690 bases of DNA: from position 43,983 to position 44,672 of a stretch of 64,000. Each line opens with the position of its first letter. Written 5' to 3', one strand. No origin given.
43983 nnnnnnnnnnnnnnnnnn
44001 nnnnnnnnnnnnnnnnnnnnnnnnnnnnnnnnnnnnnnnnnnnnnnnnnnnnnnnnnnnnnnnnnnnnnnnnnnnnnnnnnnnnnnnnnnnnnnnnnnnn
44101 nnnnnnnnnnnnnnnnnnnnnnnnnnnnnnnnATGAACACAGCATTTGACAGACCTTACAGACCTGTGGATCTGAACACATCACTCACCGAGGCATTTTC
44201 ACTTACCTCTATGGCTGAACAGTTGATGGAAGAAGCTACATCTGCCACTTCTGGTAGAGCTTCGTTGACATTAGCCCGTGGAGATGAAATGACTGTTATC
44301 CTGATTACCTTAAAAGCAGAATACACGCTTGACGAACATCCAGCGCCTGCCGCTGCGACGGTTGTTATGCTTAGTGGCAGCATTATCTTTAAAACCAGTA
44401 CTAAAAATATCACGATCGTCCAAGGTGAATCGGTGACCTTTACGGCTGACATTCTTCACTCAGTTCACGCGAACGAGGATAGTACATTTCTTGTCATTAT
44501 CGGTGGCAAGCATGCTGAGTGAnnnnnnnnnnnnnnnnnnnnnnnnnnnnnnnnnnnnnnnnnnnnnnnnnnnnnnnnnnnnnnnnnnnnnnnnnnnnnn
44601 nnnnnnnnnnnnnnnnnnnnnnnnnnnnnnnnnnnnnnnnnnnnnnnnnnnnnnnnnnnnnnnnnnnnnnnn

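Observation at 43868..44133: Complete sigma54 regulatory module: palindromic UAS sites + perfect -24/-12 promoter driving a cupin-VOC operon, divergent from the Rieske-bEBP gene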

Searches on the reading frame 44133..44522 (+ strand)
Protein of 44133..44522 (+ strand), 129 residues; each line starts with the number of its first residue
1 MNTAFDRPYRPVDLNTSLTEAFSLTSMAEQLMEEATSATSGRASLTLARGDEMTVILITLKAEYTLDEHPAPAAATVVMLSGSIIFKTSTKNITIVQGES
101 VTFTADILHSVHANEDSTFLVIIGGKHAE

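Call 6: search_protein_families(library=pfam, proteins=[window:44133-44522:+], max_evalue=0.01)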
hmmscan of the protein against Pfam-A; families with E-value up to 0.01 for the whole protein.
window:44133-44522:+ (129 aa): 1 family
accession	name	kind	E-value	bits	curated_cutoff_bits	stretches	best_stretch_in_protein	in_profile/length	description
PF07883.17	Cupin_2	-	0.0005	20.2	27.2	1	67-119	12-64/70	Cupin domain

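Call 10: find_encoding_contigs(protein=window:44133-44522:+, flank=10000, max_places=10)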
Protein window:44133-44522:+ (129 aa): 5 contigs read that carry it; 4 places shown.
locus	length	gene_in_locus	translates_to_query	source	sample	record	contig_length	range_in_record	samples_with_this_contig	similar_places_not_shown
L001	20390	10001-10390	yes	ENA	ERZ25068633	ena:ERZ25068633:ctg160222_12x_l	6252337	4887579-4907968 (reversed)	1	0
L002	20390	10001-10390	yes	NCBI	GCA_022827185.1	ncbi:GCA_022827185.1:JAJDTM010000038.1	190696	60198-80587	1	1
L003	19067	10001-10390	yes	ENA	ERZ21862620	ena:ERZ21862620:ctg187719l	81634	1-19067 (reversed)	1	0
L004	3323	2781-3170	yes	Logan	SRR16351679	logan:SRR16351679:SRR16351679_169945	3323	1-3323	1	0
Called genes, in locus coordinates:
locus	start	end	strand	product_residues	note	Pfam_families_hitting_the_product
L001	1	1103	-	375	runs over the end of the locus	PF02746:MR_MLE_N, PF13378:MR_MLE_C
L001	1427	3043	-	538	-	PF20581:DUF6785, PF20580:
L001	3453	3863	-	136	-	-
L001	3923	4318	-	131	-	PF05721:PhyH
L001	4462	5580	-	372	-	PF01385:OrfB_IS605, PF07282:Cas12f1-like_TNB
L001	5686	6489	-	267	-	PF05721:PhyH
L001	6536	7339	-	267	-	PF05721:PhyH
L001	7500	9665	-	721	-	PF00355:Rieske, PF13806:Rieske_2, PF01590:GAF, PF13185:GAF_2, PF00989:PAS, PF08448:PAS_4, PF13426:PAS_9, PF00158:Sigma54_activat, +8 more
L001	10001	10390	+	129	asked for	-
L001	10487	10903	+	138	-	PF00903:Glyoxalase, PF13669:Glyoxalase_4 (weak)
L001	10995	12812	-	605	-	PF06917:Pectate_lyase_2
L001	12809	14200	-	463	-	-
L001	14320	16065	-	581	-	PF05721:PhyH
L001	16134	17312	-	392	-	PF00884:Sulfatase, PF16347:SGSH_C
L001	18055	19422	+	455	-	PF00884:Sulfatase, PF01663:Phosphodiest (faint), PF16347:SGSH_C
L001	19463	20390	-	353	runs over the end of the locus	PF14597:Lactamase_B_5, PF05899:Cupin_3 (faint), PF07883:Cupin_2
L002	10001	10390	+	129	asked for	-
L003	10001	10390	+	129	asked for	-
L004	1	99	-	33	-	?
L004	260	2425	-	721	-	PF00355:Rieske, PF13806:Rieske_2, PF01590:GAF, PF13185:GAF_2, PF00989:PAS, PF08448:PAS_4, PF13426:PAS_9, PF00158:Sigma54_activat, +8 more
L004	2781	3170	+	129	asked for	-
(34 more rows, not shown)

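Call 12: find_homologous_proteins(query=window:44133-44522:+, max_evalue=0.001)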
Query window:44133-44522:+ (129 aa): 280 proteins with E <= 0.001 among 321 candidates; the best 120 are listed.
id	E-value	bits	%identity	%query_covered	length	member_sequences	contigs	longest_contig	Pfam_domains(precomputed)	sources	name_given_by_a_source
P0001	4.5e-72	257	96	100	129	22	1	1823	-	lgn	-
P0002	8.7e-55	202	77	99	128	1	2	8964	-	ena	-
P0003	8.8e-55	202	76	98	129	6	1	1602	PF07883.18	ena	-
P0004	1.8e-54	201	78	97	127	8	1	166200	PF07883.18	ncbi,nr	ncbi:hypothetical protein C6496_13085 [Candidatus Poribacteria bacterium]|nr:MAG: hypothetical prote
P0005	3.2e-54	200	74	98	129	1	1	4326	-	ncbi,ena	-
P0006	3.9e-54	199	75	98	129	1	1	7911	PF07883.18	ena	-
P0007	6.2e-54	199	75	98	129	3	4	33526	PF07883.18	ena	-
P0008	8.0e-54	198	75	98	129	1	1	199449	-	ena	-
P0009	2.1e-53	197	74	98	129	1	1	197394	PF07883.18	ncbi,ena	-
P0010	2.5e-53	197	75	97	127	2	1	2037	PF07883.18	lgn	-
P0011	2.7e-53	197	75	97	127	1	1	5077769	PF07883.18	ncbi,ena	-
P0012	4.3e-53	196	74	98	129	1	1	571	-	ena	-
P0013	4.4e-53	196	75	97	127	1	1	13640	PF07883.18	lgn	-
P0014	7.0e-53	195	74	99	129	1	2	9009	-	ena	-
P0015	9.6e-53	195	76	97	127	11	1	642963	PF07883.18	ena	-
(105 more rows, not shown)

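Call 13: find_homologous_proteins(query=L001:7500-9665:-, max_evalue=1e-20)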
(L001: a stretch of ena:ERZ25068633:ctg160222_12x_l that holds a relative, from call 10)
Query L001:7500-9665:- (721 aa): 7959 proteins with E <= 1e-20 among 8000 candidates; the best 120 are listed.
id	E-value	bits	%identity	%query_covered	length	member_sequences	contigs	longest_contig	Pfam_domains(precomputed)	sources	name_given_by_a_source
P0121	0.0e+0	1560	95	100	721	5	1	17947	PF13426.14,PF13188.14,PF13185.13,PF13492.13,PF00004.36,PF00355.33,PF14532.13,PF07728.21,PF22543.3,PF08447.19,PF00158.33,PF25601.2,PF01590.33,PF02954.26,PF08448.17,PF00989.32,PF13806.13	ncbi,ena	-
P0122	0.0e+0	1541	94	100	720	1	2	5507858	PF13426.14,PF13188.14,PF13185.13,PF13492.13,PF00004.36,PF00355.33,PF14532.13,PF07728.21,PF22543.3,PF08447.19,PF00158.33,PF25601.2,PF01590.33,PF02954.26,PF08448.17,PF00989.32,PF13806.13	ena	-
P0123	0.0e+0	1539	94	100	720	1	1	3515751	PF13426.14,PF13188.14,PF13185.13,PF00004.36,PF00355.33,PF14532.13,PF07728.21,PF22543.3,PF08447.19,PF00158.33,PF25601.2,PF01590.33,PF02954.26,PF08448.17,PF00989.32,PF13806.13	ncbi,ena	-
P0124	0.0e+0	1532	93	100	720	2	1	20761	PF13426.14,PF13188.14,PF13185.13,PF13492.13,PF00004.36,PF00355.33,PF14532.13,PF07728.21,PF22543.3,PF08447.19,PF00158.33,PF25601.2,PF01590.33,PF02954.26,PF08448.17,PF00989.32,PF13806.13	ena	-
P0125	0.0e+0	1531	93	100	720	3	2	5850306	PF13426.14,PF13188.14,PF13185.13,PF00004.36,PF00355.33,PF14532.13,PF07728.21,PF22543.3,PF08447.19,PF00158.33,PF25601.2,PF01590.33,PF02954.26,PF08448.17,PF00989.32,PF13806.13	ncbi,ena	-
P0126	0.0e+0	1521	93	100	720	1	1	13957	PF13426.14,PF13188.14,PF13185.13,PF00004.36,PF00355.33,PF14532.13,PF07728.21,PF22543.3,PF08447.19,PF00158.33,PF25601.2,PF01590.33,PF02954.26,PF08448.17,PF00989.32,PF13806.13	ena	-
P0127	0.0e+0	1519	93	100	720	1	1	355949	PF13426.14,PF13188.14,PF13185.13,PF00004.36,PF00355.33,PF14532.13,PF07728.21,PF22543.3,PF08447.19,PF00158.33,PF25601.2,PF01590.33,PF02954.26,PF08448.17,PF00989.32,PF13806.13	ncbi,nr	ncbi:hypothetical protein C6496_01775 [Candidatus Poribacteria bacterium]|nr:MAG: hypothetical prote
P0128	0.0e+0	1502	93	100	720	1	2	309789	PF13426.14,PF13188.14,PF13185.13,PF00004.36,PF00355.33,PF14532.13,PF07728.21,PF22543.3,PF08447.19,PF00158.33,PF07724.21,PF25601.2,PF01590.33,PF02954.26,PF08448.17,PF00989.32,PF13806.13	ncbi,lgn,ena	-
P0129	0.0e+0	1499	91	100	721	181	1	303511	PF13426.14,PF13188.14,PF13185.13,PF00004.36,PF00355.33,PF14532.13,PF07728.21,PF22543.3,PF08447.19,PF00158.33,PF25601.2,PF01590.33,PF02954.26,PF08448.17,PF00989.32,PF13806.13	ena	-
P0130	0.0e+0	1495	92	100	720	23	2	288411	PF13426.14,PF13188.14,PF13185.13,PF00004.36,PF00355.33,PF14532.13,PF07728.21,PF22543.3,PF08447.19,PF00158.33,PF25601.2,PF01590.33,PF02954.26,PF08448.17,PF00989.32,PF13806.13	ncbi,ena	-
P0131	0.0e+0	1490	91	100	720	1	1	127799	PF13426.14,PF13188.14,PF13185.13,PF00004.36,PF00355.33,PF14532.13,PF07728.21,PF22543.3,PF08447.19,PF00158.33,PF07724.21,PF25601.2,PF01590.33,PF02954.26,PF08448.17,PF00989.32,PF13806.13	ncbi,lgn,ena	-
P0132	0.0e+0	1484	91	100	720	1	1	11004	PF13426.14,PF13188.14,PF13185.13,PF00004.36,PF00355.33,PF14532.13,PF07728.21,PF22543.3,PF00158.33,PF25601.2,PF01590.33,PF02954.26,PF00989.32,PF13806.13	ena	-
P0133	0.0e+0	1475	90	100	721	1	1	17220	PF13426.14,PF13188.14,PF13185.13,PF00004.36,PF00355.33,PF14532.13,PF07728.21,PF22543.3,PF08447.19,PF00158.33,PF25601.2,PF01590.33,PF02954.26,PF08448.17,PF00989.32,PF13806.13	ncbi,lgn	-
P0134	0.0e+0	1471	89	100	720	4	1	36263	PF13426.14,PF13188.14,PF13185.13,PF00004.36,PF00355.33,PF14532.13,PF07728.21,PF22543.3,PF00158.33,PF25601.2,PF01590.33,PF02954.26,PF08448.17,PF00989.32,PF13806.13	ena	-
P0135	0.0e+0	1460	88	100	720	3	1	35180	PF13426.14,PF13185.13,PF00004.36,PF00355.33,PF14532.13,PF07728.21,PF22543.3,PF00158.33,PF25601.2,PF01590.33,PF02954.26,PF13806.13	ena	-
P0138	0.0e+0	1321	80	100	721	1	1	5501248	PF13426.14,PF13188.14,PF13185.13,PF13492.13,PF00004.36,PF00355.33,PF14532.13,PF07728.21,PF22543.3,PF08447.19,PF00158.33,PF25601.2,PF01590.33,PF02954.26,PF08448.17,PF00989.32,PF13806.13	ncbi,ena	-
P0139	0.0e+0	1169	72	100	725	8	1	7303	PF13426.14,PF13188.14,PF13185.13,PF13492.13,PF00004.36,PF00355.33,PF14532.13,PF07728.21,PF22543.3,PF08447.19,PF00158.33,PF25601.2,PF01590.33,PF02954.26,PF08448.17,PF00989.32,PF13806.13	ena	-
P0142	0.0e+0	1100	68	100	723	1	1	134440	PF13426.14,PF13185.13,PF13492.13,PF00004.36,PF00355.33,PF14532.13,PF07728.21,PF13191.13,PF22543.3,PF00158.33,PF07724.21,PF25601.2,PF01590.33,PF02954.26,PF08448.17,PF13806.13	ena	-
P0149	0.0e+0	1072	67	100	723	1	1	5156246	PF13426.14,PF13185.13,PF13492.13,PF00355.33,PF14532.13,PF07728.21,PF22543.3,PF08447.19,PF00158.33,PF25601.2,PF01590.33,PF02954.26,PF08448.17,PF00989.32,PF13806.13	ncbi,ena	-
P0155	0.0e+0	1024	64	100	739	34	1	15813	PF13426.14,PF13185.13,PF00004.36,PF00355.33,PF14532.13,PF07728.21,PF22543.3,PF08447.19,PF00158.33,PF25601.2,PF01590.33,PF02954.26,PF08448.17,PF00989.32,PF13806.13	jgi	jgi:PAS domain S-box-containing protein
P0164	9.8e-268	908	57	100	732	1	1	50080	PF13185.13,PF00158.33,PF25601.2,PF01590.33,PF02954.26,PF13492.13,PF00004.36,PF00355.33,PF14532.13,PF07728.21,PF13806.13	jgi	jgi:PAS domain S-box-containing protein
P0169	2.6e-242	824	53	100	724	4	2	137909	PF13426.14,PF13188.14,PF13185.13,PF00355.33,PF14532.13,PF07728.21,PF22543.3,PF00158.33,PF25601.2,PF01590.33,PF02954.26,PF08448.17,PF00989.32,PF13806.13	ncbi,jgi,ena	-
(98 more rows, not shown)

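Call 15: find_related_loci(query=A1, collection=genome_contigs, flank=6000)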
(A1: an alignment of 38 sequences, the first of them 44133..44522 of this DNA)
Query A1 (129 aa) in genome_contigs; peptide patterns used: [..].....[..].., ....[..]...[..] (x = any residue, [..] = any of these).
221 stretches matched a pattern; 86 encode a relative of the query (tblastn E <= 1e-3); the best 80 are kept; 80 distinct loci.
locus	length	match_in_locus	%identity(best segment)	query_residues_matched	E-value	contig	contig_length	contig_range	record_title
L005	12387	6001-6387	100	1-129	3e-83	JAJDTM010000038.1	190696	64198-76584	MAG: Candidatus Poribacteria bacterium isolate jk18x1bzbins.25 k141_781422, whole genome shotgun sequence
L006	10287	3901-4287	96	1-129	2e-80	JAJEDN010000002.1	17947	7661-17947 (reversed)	MAG: Candidatus Poribacteria bacterium isolate p16x33bins.23 k141_1112430, whole genome shotgun sequence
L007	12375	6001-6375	77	1-125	6e-62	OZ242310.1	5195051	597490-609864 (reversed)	MAG: Candidatus Poribacteria bacterium isolate 20da2b61-0884-4a9e-940d-2acfcc06f24a genome assembly, chromosome: 1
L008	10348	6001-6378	75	1-126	8e-62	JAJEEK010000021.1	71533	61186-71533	MAG: Candidatus Poribacteria bacterium isolate p16x34bins.28 k141_167460, whole genome shotgun sequence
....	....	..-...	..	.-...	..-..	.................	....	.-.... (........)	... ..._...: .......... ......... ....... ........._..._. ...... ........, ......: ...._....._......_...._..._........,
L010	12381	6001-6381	74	1-127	4e-61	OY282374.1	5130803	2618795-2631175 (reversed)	MAG: Candidatus Poribacteria bacterium genome assembly, chromosome: 1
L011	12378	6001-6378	74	1-126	5e-61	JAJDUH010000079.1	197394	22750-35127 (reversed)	MAG: Candidatus Poribacteria bacterium isolate jk18x1bzbins.72 k141_1587704, whole genome shotgun sequence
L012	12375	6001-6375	75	1-125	3e-61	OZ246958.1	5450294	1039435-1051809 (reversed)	MAG: Candidatus Poribacteria bacterium isolate eb1091dc-daf2-4aeb-812c-2eaa76c9e045 genome assembly, chromosome: 1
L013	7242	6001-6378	74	1-126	7e-61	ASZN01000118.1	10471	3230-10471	Candidatus Poribacteria bacterium WGA-3G POR3G_contig_124.125_C, whole genome shotgun sequence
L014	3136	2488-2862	74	1-125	6e-61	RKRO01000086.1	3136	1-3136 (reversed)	MAG: Candidatus Poribacteria bacterium isolate PNGco_C_bin3 scaffold_10135, whole genome shotgun sequence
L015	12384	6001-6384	70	1-128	9e-61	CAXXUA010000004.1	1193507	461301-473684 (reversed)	MAG: Candidatus Poribacteria bacterium isolate 64057701-0cd0-4337-b80b-d127c366c46f genome assembly, contig: contig_4, w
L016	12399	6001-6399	73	1-129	2e-60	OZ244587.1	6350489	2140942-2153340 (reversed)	MAG: Candidatus Poribacteria bacterium isolate 01ec1ce0-d2a5-493a-a37f-f7455bcb6da2 genome assembly, chromosome: 1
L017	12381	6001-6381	71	1-127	7e-60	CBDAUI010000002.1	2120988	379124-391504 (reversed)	MAG: Candidatus Poribacteria bacterium isolate ebb03bee-5bc3-4167-9627-03da9fd662bd genome assembly, contig: contig_2, w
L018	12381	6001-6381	74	1-127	4e-60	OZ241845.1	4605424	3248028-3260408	MAG: Candidatus Poribacteria bacterium isolate fbb172c3-de08-4f40-a2cc-29487177e2df genome assembly, chromosome: 1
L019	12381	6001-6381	73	1-127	4e-60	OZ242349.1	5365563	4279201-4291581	MAG: Candidatus Poribacteria bacterium isolate e367748c-ea16-458c-b08a-e5b385d280ea genome assembly, chromosome: 1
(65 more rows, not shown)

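Call 19: find_encoding_contigs(protein=P0125, flank=6000, max_places=2)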
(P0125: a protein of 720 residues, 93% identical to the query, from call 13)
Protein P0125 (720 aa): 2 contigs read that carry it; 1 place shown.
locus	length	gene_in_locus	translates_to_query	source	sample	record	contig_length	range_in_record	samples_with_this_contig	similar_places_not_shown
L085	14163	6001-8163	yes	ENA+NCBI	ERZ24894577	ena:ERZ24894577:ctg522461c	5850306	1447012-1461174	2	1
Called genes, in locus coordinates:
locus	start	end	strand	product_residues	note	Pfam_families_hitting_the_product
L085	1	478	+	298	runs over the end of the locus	PF02633:Creatininase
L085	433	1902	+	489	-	-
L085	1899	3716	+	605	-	PF06917:Pectate_lyase_2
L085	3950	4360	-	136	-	PF00903:Glyoxalase, PF13669:Glyoxalase_4 (weak)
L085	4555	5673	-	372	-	PF01321:Creatinase_N, PF00557:Peptidase_M24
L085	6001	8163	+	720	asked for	PF00355:Rieske, PF13806:Rieske_2, PF13185:GAF_2, PF13426:PAS_9, PF00158:Sigma54_activat, PF14532:Sigma54_activ_2, PF07728:AAA_5, PF25601:AAA_lid_14, +8 more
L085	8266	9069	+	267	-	PF05721:PhyH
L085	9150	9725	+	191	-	PF00080:Sod_Cu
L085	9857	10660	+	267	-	PF05721:PhyH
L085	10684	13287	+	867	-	PF00963:Cohesin, PF00404:Dockerin_1, PF13860:FlgD_ig (weak)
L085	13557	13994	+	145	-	-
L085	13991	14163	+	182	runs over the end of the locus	-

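Call 20: find_encoding_contigs(protein=P0138, flank=6000, max_places=2)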
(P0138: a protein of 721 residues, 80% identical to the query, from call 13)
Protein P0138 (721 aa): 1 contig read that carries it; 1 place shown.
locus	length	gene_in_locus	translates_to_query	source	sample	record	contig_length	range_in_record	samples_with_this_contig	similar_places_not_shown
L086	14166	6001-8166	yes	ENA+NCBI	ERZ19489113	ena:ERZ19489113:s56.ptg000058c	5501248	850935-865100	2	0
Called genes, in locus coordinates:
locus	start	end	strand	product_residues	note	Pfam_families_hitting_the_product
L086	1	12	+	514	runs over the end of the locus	PF00005:ABC_tran, PF09818:ABC_ATPase (faint), PF13304:AAA_21 (faint), PF00005:ABC_tran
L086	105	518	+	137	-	-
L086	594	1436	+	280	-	PF04909:Amidohydro_2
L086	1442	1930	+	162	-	PF13620:CarboxypepD_reg, PF13715:CarbopepD_reg_2 (weak)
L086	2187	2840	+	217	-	PF07040:DUF1326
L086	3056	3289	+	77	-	PF10049:DUF2283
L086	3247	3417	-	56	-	-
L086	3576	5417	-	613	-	PF00355:Rieske, PF13806:Rieske_2, PF22543:Rieske_4 (weak)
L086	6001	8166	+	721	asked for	PF00355:Rieske, PF13806:Rieske_2, PF01590:GAF, PF13185:GAF_2, PF13426:PAS_9, PF00158:Sigma54_activat, PF14532:Sigma54_activ_2, PF25601:AAA_lid_14, +9 more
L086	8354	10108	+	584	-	-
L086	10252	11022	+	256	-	PF05721:PhyH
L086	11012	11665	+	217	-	-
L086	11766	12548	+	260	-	PF01909:NTP_transf_2, PF18765:Polbeta, PF05168:HEPN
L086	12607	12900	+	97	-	-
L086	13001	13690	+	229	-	PF12146:Hydrolase_4 (faint), PF20408:Abhydrolase_11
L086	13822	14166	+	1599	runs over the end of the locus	PF13156:Mrr_cat_2, PF00270:DEAD (faint), PF04851:ResIII, PF00271:Helicase_C, PF22240:ISP_coupler, PF02384:N6_Mtase (weak), PF18135:Type_ISP_C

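Call 21: find_encoding_contigs(protein=P0149, flank=6000, max_places=2)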
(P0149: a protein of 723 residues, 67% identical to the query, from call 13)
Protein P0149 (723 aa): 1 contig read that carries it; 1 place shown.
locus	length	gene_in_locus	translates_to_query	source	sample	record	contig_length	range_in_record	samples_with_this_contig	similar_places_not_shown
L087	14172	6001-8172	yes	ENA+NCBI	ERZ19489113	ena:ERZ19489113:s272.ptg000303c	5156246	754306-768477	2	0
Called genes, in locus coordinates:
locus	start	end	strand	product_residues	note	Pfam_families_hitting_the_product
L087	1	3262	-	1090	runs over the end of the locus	PF23952:LRR_EndoS (faint), PF00560:LRR_1 (faint), PF12799:LRR_4, PF13855:LRR_8 (weak), PF12799:LRR_4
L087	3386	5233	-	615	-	PF00355:Rieske, PF13806:Rieske_2, PF22543:Rieske_4 (weak)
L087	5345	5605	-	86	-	-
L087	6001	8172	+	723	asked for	PF00355:Rieske, PF13806:Rieske_2, PF22543:Rieske_4, PF01590:GAF, PF13185:GAF_2, PF13426:PAS_9, PF00158:Sigma54_activat, PF14532:Sigma54_activ_2, +7 more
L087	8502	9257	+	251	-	PF03781:FGE-sulfatase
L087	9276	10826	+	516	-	PF00092:VWA, PF13519:VWA_2 (weak), PF25106:VWA_4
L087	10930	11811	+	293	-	PF00459:Inositol_P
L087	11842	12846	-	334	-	PF16868:NMT1_3, PF09084:NMT1 (weak)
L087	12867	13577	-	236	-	PF00106:adh_short, PF01370:Epimerase (weak), PF08659:KR, PF13561:adh_short_C2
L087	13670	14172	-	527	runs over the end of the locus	PF01293:PEPCK_ATP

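Call 22: find_encoding_contigs(protein=P0169, flank=6000, max_places=2)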
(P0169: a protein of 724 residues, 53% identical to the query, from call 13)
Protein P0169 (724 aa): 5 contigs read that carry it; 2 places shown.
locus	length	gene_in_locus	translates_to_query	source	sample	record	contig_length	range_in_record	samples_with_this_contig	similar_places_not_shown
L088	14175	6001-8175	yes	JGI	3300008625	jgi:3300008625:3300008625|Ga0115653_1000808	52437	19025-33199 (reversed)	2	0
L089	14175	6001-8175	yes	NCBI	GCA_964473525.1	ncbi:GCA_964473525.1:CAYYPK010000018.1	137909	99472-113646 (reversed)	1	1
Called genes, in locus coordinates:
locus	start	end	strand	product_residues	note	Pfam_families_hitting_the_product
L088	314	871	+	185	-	-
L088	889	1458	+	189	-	-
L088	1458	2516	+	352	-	-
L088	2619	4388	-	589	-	PF00355:Rieske, PF13806:Rieske_2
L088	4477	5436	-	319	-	-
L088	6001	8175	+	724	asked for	PF00355:Rieske, PF13806:Rieske_2, PF22543:Rieske_4, PF13185:GAF_2, PF00989:PAS, PF13426:PAS_9, PF00158:Sigma54_activat, PF14532:Sigma54_activ_2, +6 more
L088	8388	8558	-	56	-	-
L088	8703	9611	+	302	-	PF08445:FR47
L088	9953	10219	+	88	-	PF02954:HTH_8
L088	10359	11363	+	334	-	PF04542:Sigma70_r2, PF08281:Sigma70_r4_2, PF04545:Sigma70_r4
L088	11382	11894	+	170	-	PF13620:CarboxypepD_reg, PF13715:CarbopepD_reg_2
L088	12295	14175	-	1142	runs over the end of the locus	PF13485:Peptidase_MA_2, PF00930:DPPIV_N (faint), PF26550:Tricorn_2nd, PF26549:Tricorn_N, PF07676:PD40 (weak), PF01103:Omp85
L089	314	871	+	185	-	-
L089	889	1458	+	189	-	-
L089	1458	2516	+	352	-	-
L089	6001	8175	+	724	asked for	PF00355:Rieske, PF13806:Rieske_2, PF22543:Rieske_4, PF13185:GAF_2, PF00989:PAS, PF13426:PAS_9, PF00158:Sigma54_activat, PF14532:Sigma54_activ_2, +6 more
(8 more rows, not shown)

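Call 28: find_encoding_contigs(protein=P0129, flank=4000, max_places=1)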
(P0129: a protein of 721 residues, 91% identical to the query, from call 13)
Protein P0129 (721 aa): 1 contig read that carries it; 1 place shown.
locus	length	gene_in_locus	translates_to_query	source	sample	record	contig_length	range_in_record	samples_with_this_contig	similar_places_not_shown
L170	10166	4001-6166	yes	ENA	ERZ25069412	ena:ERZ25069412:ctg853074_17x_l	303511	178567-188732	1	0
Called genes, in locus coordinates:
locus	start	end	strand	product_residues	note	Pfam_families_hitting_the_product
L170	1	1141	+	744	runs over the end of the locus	PF13620:CarboxypepD_reg, PF13715:CarbopepD_reg_2, PF22904:NOMO1-like_2nd (weak), PF07715:Plug (weak), PF00593:TonB_dep_Rec_b-barrel, PF25183:OMP_b-brl_4 (faint)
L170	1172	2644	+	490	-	PF06917:Pectate_lyase_2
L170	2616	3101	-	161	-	-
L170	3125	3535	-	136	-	PF00903:Glyoxalase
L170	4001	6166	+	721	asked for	PF00355:Rieske, PF13806:Rieske_2, PF13185:GAF_2, PF13426:PAS_9, PF00158:Sigma54_activat, PF14532:Sigma54_activ_2, PF07728:AAA_5, PF25601:AAA_lid_14, +8 more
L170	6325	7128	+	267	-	PF05721:PhyH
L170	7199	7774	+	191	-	PF00080:Sod_Cu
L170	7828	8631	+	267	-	PF05721:PhyH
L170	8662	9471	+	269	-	PF05721:PhyH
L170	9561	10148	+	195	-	PF20581:DUF6785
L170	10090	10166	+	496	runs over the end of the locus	PF20581:DUF6785, PF20580:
